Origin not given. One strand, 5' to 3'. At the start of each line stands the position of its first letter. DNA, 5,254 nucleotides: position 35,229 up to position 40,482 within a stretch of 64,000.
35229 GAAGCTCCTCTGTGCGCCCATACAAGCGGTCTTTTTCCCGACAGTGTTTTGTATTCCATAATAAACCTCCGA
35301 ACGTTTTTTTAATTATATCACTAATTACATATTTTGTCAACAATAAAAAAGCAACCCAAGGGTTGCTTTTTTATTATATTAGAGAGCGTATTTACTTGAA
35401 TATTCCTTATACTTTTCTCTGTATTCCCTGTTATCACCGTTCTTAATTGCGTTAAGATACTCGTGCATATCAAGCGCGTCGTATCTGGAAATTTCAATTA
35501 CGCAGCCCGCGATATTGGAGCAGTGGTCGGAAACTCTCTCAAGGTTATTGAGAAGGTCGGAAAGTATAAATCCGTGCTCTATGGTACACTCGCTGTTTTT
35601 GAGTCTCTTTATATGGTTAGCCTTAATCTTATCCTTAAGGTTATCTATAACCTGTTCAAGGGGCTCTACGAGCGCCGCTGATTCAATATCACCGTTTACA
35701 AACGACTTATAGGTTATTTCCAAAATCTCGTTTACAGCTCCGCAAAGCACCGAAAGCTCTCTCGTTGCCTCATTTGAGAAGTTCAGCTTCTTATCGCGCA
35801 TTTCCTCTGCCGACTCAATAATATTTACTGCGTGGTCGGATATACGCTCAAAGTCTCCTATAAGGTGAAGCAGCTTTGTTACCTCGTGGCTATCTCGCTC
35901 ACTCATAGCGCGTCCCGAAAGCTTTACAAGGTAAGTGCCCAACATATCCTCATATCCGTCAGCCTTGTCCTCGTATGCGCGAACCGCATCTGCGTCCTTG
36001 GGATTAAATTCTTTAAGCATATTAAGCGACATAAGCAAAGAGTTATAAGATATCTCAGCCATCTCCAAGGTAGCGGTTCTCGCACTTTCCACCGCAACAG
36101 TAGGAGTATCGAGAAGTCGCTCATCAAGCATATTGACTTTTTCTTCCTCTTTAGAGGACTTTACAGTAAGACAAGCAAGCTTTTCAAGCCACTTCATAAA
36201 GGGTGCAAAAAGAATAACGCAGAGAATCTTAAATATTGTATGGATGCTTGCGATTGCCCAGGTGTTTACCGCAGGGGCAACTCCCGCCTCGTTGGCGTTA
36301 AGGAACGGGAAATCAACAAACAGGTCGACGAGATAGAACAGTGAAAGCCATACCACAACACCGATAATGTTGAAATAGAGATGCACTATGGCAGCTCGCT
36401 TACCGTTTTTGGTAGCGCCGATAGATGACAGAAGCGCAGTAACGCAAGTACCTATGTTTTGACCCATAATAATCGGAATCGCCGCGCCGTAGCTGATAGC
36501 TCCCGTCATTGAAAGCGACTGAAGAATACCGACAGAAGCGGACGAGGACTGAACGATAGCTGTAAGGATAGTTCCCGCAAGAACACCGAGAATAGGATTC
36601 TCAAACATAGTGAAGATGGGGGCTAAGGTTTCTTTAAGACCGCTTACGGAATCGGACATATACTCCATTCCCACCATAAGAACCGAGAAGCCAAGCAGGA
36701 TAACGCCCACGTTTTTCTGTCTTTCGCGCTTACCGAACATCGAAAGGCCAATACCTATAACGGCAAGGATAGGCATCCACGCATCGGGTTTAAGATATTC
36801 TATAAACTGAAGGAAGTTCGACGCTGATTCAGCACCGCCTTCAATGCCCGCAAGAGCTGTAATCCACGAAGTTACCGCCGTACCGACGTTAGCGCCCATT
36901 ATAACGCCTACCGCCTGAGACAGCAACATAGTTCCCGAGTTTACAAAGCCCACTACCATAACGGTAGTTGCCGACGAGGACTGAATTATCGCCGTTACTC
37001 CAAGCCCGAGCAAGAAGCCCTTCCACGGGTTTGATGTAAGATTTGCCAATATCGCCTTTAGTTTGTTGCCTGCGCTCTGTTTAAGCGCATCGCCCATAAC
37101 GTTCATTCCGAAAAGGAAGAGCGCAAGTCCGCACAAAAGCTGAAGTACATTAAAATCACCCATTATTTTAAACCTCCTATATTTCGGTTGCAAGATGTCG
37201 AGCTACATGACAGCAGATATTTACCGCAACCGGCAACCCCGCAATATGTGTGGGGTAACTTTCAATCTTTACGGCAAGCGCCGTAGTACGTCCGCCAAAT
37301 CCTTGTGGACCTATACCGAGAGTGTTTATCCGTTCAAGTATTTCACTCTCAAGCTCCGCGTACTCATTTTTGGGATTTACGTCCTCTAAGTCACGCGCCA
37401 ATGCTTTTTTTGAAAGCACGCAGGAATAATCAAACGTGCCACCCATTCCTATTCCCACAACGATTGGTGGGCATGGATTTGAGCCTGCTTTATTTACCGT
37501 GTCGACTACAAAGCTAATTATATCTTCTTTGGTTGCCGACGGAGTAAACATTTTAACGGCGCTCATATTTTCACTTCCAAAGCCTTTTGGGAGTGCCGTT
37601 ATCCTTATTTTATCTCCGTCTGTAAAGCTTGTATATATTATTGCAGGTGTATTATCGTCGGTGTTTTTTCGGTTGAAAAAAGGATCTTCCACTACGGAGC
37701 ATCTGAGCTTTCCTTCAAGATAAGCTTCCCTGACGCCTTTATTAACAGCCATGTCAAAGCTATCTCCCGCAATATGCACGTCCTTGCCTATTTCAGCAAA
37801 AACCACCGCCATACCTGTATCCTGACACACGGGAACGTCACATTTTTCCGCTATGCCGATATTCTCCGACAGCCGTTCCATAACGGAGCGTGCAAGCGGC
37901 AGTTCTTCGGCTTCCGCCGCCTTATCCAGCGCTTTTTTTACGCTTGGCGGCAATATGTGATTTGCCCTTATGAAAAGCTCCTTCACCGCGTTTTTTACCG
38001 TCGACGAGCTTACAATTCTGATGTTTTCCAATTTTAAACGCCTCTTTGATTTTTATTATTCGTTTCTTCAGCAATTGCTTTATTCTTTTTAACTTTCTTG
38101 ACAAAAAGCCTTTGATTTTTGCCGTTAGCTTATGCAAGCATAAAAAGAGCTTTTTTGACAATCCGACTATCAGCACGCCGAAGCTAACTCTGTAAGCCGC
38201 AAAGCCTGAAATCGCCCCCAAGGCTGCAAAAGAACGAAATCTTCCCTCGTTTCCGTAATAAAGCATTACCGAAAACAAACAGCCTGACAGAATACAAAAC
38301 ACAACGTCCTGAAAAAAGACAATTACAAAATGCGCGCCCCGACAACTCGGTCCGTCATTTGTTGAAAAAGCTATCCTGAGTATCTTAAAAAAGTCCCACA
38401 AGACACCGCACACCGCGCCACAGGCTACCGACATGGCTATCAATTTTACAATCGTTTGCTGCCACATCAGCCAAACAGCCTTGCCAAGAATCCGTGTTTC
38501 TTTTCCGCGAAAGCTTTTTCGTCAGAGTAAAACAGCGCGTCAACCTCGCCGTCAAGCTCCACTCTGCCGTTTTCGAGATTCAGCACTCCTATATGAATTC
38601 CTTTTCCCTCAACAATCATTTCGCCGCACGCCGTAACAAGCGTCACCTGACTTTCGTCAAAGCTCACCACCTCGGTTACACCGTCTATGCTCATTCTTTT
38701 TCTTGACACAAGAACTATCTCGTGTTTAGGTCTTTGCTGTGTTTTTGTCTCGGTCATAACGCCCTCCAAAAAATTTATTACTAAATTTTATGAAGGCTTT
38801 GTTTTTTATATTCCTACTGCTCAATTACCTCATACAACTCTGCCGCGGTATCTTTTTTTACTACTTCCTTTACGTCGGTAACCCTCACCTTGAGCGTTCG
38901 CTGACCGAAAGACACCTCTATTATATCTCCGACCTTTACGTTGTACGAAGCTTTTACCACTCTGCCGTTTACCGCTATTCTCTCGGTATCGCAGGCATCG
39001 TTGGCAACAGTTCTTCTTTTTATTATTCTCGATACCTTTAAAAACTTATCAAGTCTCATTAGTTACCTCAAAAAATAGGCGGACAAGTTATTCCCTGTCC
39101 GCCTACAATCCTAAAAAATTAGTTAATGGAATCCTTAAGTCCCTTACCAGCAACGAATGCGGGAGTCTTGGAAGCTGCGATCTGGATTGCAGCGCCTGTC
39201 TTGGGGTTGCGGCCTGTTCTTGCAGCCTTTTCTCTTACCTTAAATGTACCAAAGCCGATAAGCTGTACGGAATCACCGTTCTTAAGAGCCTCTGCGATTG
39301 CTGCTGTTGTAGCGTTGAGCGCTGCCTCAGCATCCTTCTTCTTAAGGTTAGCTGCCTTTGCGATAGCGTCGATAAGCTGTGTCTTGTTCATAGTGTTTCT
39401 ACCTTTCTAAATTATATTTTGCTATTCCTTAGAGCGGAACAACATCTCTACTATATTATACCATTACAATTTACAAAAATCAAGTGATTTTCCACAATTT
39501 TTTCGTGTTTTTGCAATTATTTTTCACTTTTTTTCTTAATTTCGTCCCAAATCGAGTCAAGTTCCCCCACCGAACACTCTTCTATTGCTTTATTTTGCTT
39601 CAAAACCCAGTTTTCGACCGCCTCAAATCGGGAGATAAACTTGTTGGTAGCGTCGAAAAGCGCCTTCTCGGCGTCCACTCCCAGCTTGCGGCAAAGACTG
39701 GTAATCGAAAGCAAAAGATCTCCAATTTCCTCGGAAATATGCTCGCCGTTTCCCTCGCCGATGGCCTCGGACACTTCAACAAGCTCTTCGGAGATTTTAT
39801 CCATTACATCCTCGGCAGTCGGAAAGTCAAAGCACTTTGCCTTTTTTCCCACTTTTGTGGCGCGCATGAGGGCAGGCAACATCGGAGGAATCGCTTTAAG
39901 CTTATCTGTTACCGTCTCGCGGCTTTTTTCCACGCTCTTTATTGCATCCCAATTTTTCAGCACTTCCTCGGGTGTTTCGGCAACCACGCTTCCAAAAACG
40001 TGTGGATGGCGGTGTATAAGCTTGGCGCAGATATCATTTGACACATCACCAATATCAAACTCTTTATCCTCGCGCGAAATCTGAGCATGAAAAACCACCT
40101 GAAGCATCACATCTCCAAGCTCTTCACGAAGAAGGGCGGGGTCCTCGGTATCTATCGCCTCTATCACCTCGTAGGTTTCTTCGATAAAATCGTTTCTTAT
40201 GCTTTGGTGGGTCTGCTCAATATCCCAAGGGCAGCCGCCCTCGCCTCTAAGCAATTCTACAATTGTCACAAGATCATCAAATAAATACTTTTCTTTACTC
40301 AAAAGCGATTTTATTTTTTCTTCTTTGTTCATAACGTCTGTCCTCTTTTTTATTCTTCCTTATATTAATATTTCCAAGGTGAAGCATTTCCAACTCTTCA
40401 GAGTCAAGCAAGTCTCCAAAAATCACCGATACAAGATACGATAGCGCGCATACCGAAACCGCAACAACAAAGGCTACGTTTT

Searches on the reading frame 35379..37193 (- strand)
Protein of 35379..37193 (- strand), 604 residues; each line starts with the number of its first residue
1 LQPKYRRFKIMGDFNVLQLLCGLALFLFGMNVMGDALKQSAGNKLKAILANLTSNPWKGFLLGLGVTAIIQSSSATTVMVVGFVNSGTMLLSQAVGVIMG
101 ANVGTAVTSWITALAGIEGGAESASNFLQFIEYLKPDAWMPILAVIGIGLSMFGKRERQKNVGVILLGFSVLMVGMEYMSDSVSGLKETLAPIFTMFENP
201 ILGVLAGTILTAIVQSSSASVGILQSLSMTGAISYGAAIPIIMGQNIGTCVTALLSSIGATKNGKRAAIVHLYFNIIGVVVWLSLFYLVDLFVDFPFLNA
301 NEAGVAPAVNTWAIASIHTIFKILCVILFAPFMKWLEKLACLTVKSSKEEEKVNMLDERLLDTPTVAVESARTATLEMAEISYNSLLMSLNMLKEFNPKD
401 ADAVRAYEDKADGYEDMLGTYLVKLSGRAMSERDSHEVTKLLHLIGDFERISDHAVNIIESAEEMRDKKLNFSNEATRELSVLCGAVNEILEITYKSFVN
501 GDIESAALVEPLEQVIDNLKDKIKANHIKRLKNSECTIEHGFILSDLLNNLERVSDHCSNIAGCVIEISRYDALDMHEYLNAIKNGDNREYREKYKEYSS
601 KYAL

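Call 60: search_protein_families(library=pfam, proteins=[window:35379-37193:-], max_evalue=0.0001)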
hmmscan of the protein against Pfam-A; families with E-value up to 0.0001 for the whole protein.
window:35379-37193:- (604 aa): 2 families
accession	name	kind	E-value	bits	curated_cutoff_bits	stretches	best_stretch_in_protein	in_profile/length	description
PF02690.20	Na_Pi_cotrans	-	2.7e-64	215.7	29.1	2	25-180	1-136/137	Na+/Pi-cotransporter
PF01895.24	PhoU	-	1.4e-28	99.5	23.5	2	376-461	2-88/89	PhoU domain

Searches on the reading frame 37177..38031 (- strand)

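Call 60: search_protein_families(library=pfam, proteins=[window:37177-38031:-], max_evalue=0.0001)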
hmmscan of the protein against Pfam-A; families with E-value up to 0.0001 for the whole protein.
window:37177-38031:- (284 aa): 1 family
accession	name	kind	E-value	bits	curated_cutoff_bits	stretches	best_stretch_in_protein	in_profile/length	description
PF05681.19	Fumerase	-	2e-111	372.1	25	1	14-281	2-268/270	Fumarate hydratase (Fumerase)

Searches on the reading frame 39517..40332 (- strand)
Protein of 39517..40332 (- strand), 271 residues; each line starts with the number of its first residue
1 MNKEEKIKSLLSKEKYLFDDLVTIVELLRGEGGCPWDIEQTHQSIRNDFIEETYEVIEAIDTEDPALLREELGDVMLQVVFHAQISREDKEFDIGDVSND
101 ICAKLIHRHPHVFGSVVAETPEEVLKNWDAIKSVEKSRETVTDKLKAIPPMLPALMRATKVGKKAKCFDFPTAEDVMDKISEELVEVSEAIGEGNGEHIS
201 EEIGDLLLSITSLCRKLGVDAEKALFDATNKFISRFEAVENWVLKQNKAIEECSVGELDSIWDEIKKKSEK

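Call 60: search_protein_families(library=pfam, proteins=[window:39517-40332:-], max_evalue=0.0001)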
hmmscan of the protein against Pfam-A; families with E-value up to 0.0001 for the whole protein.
window:39517-40332:- (271 aa): 2 families
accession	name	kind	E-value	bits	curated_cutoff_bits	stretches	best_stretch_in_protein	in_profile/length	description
PF03819.22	MazG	-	1.3e-40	137.9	22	2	40-113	1-74/74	MazG nucleotide pyrophosphohydrolase domain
PF01503.22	PRA-PH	-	4.3e-10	40.3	21.3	1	169-223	21-77/86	Phosphoribosyl-ATP pyrophosphohydrolase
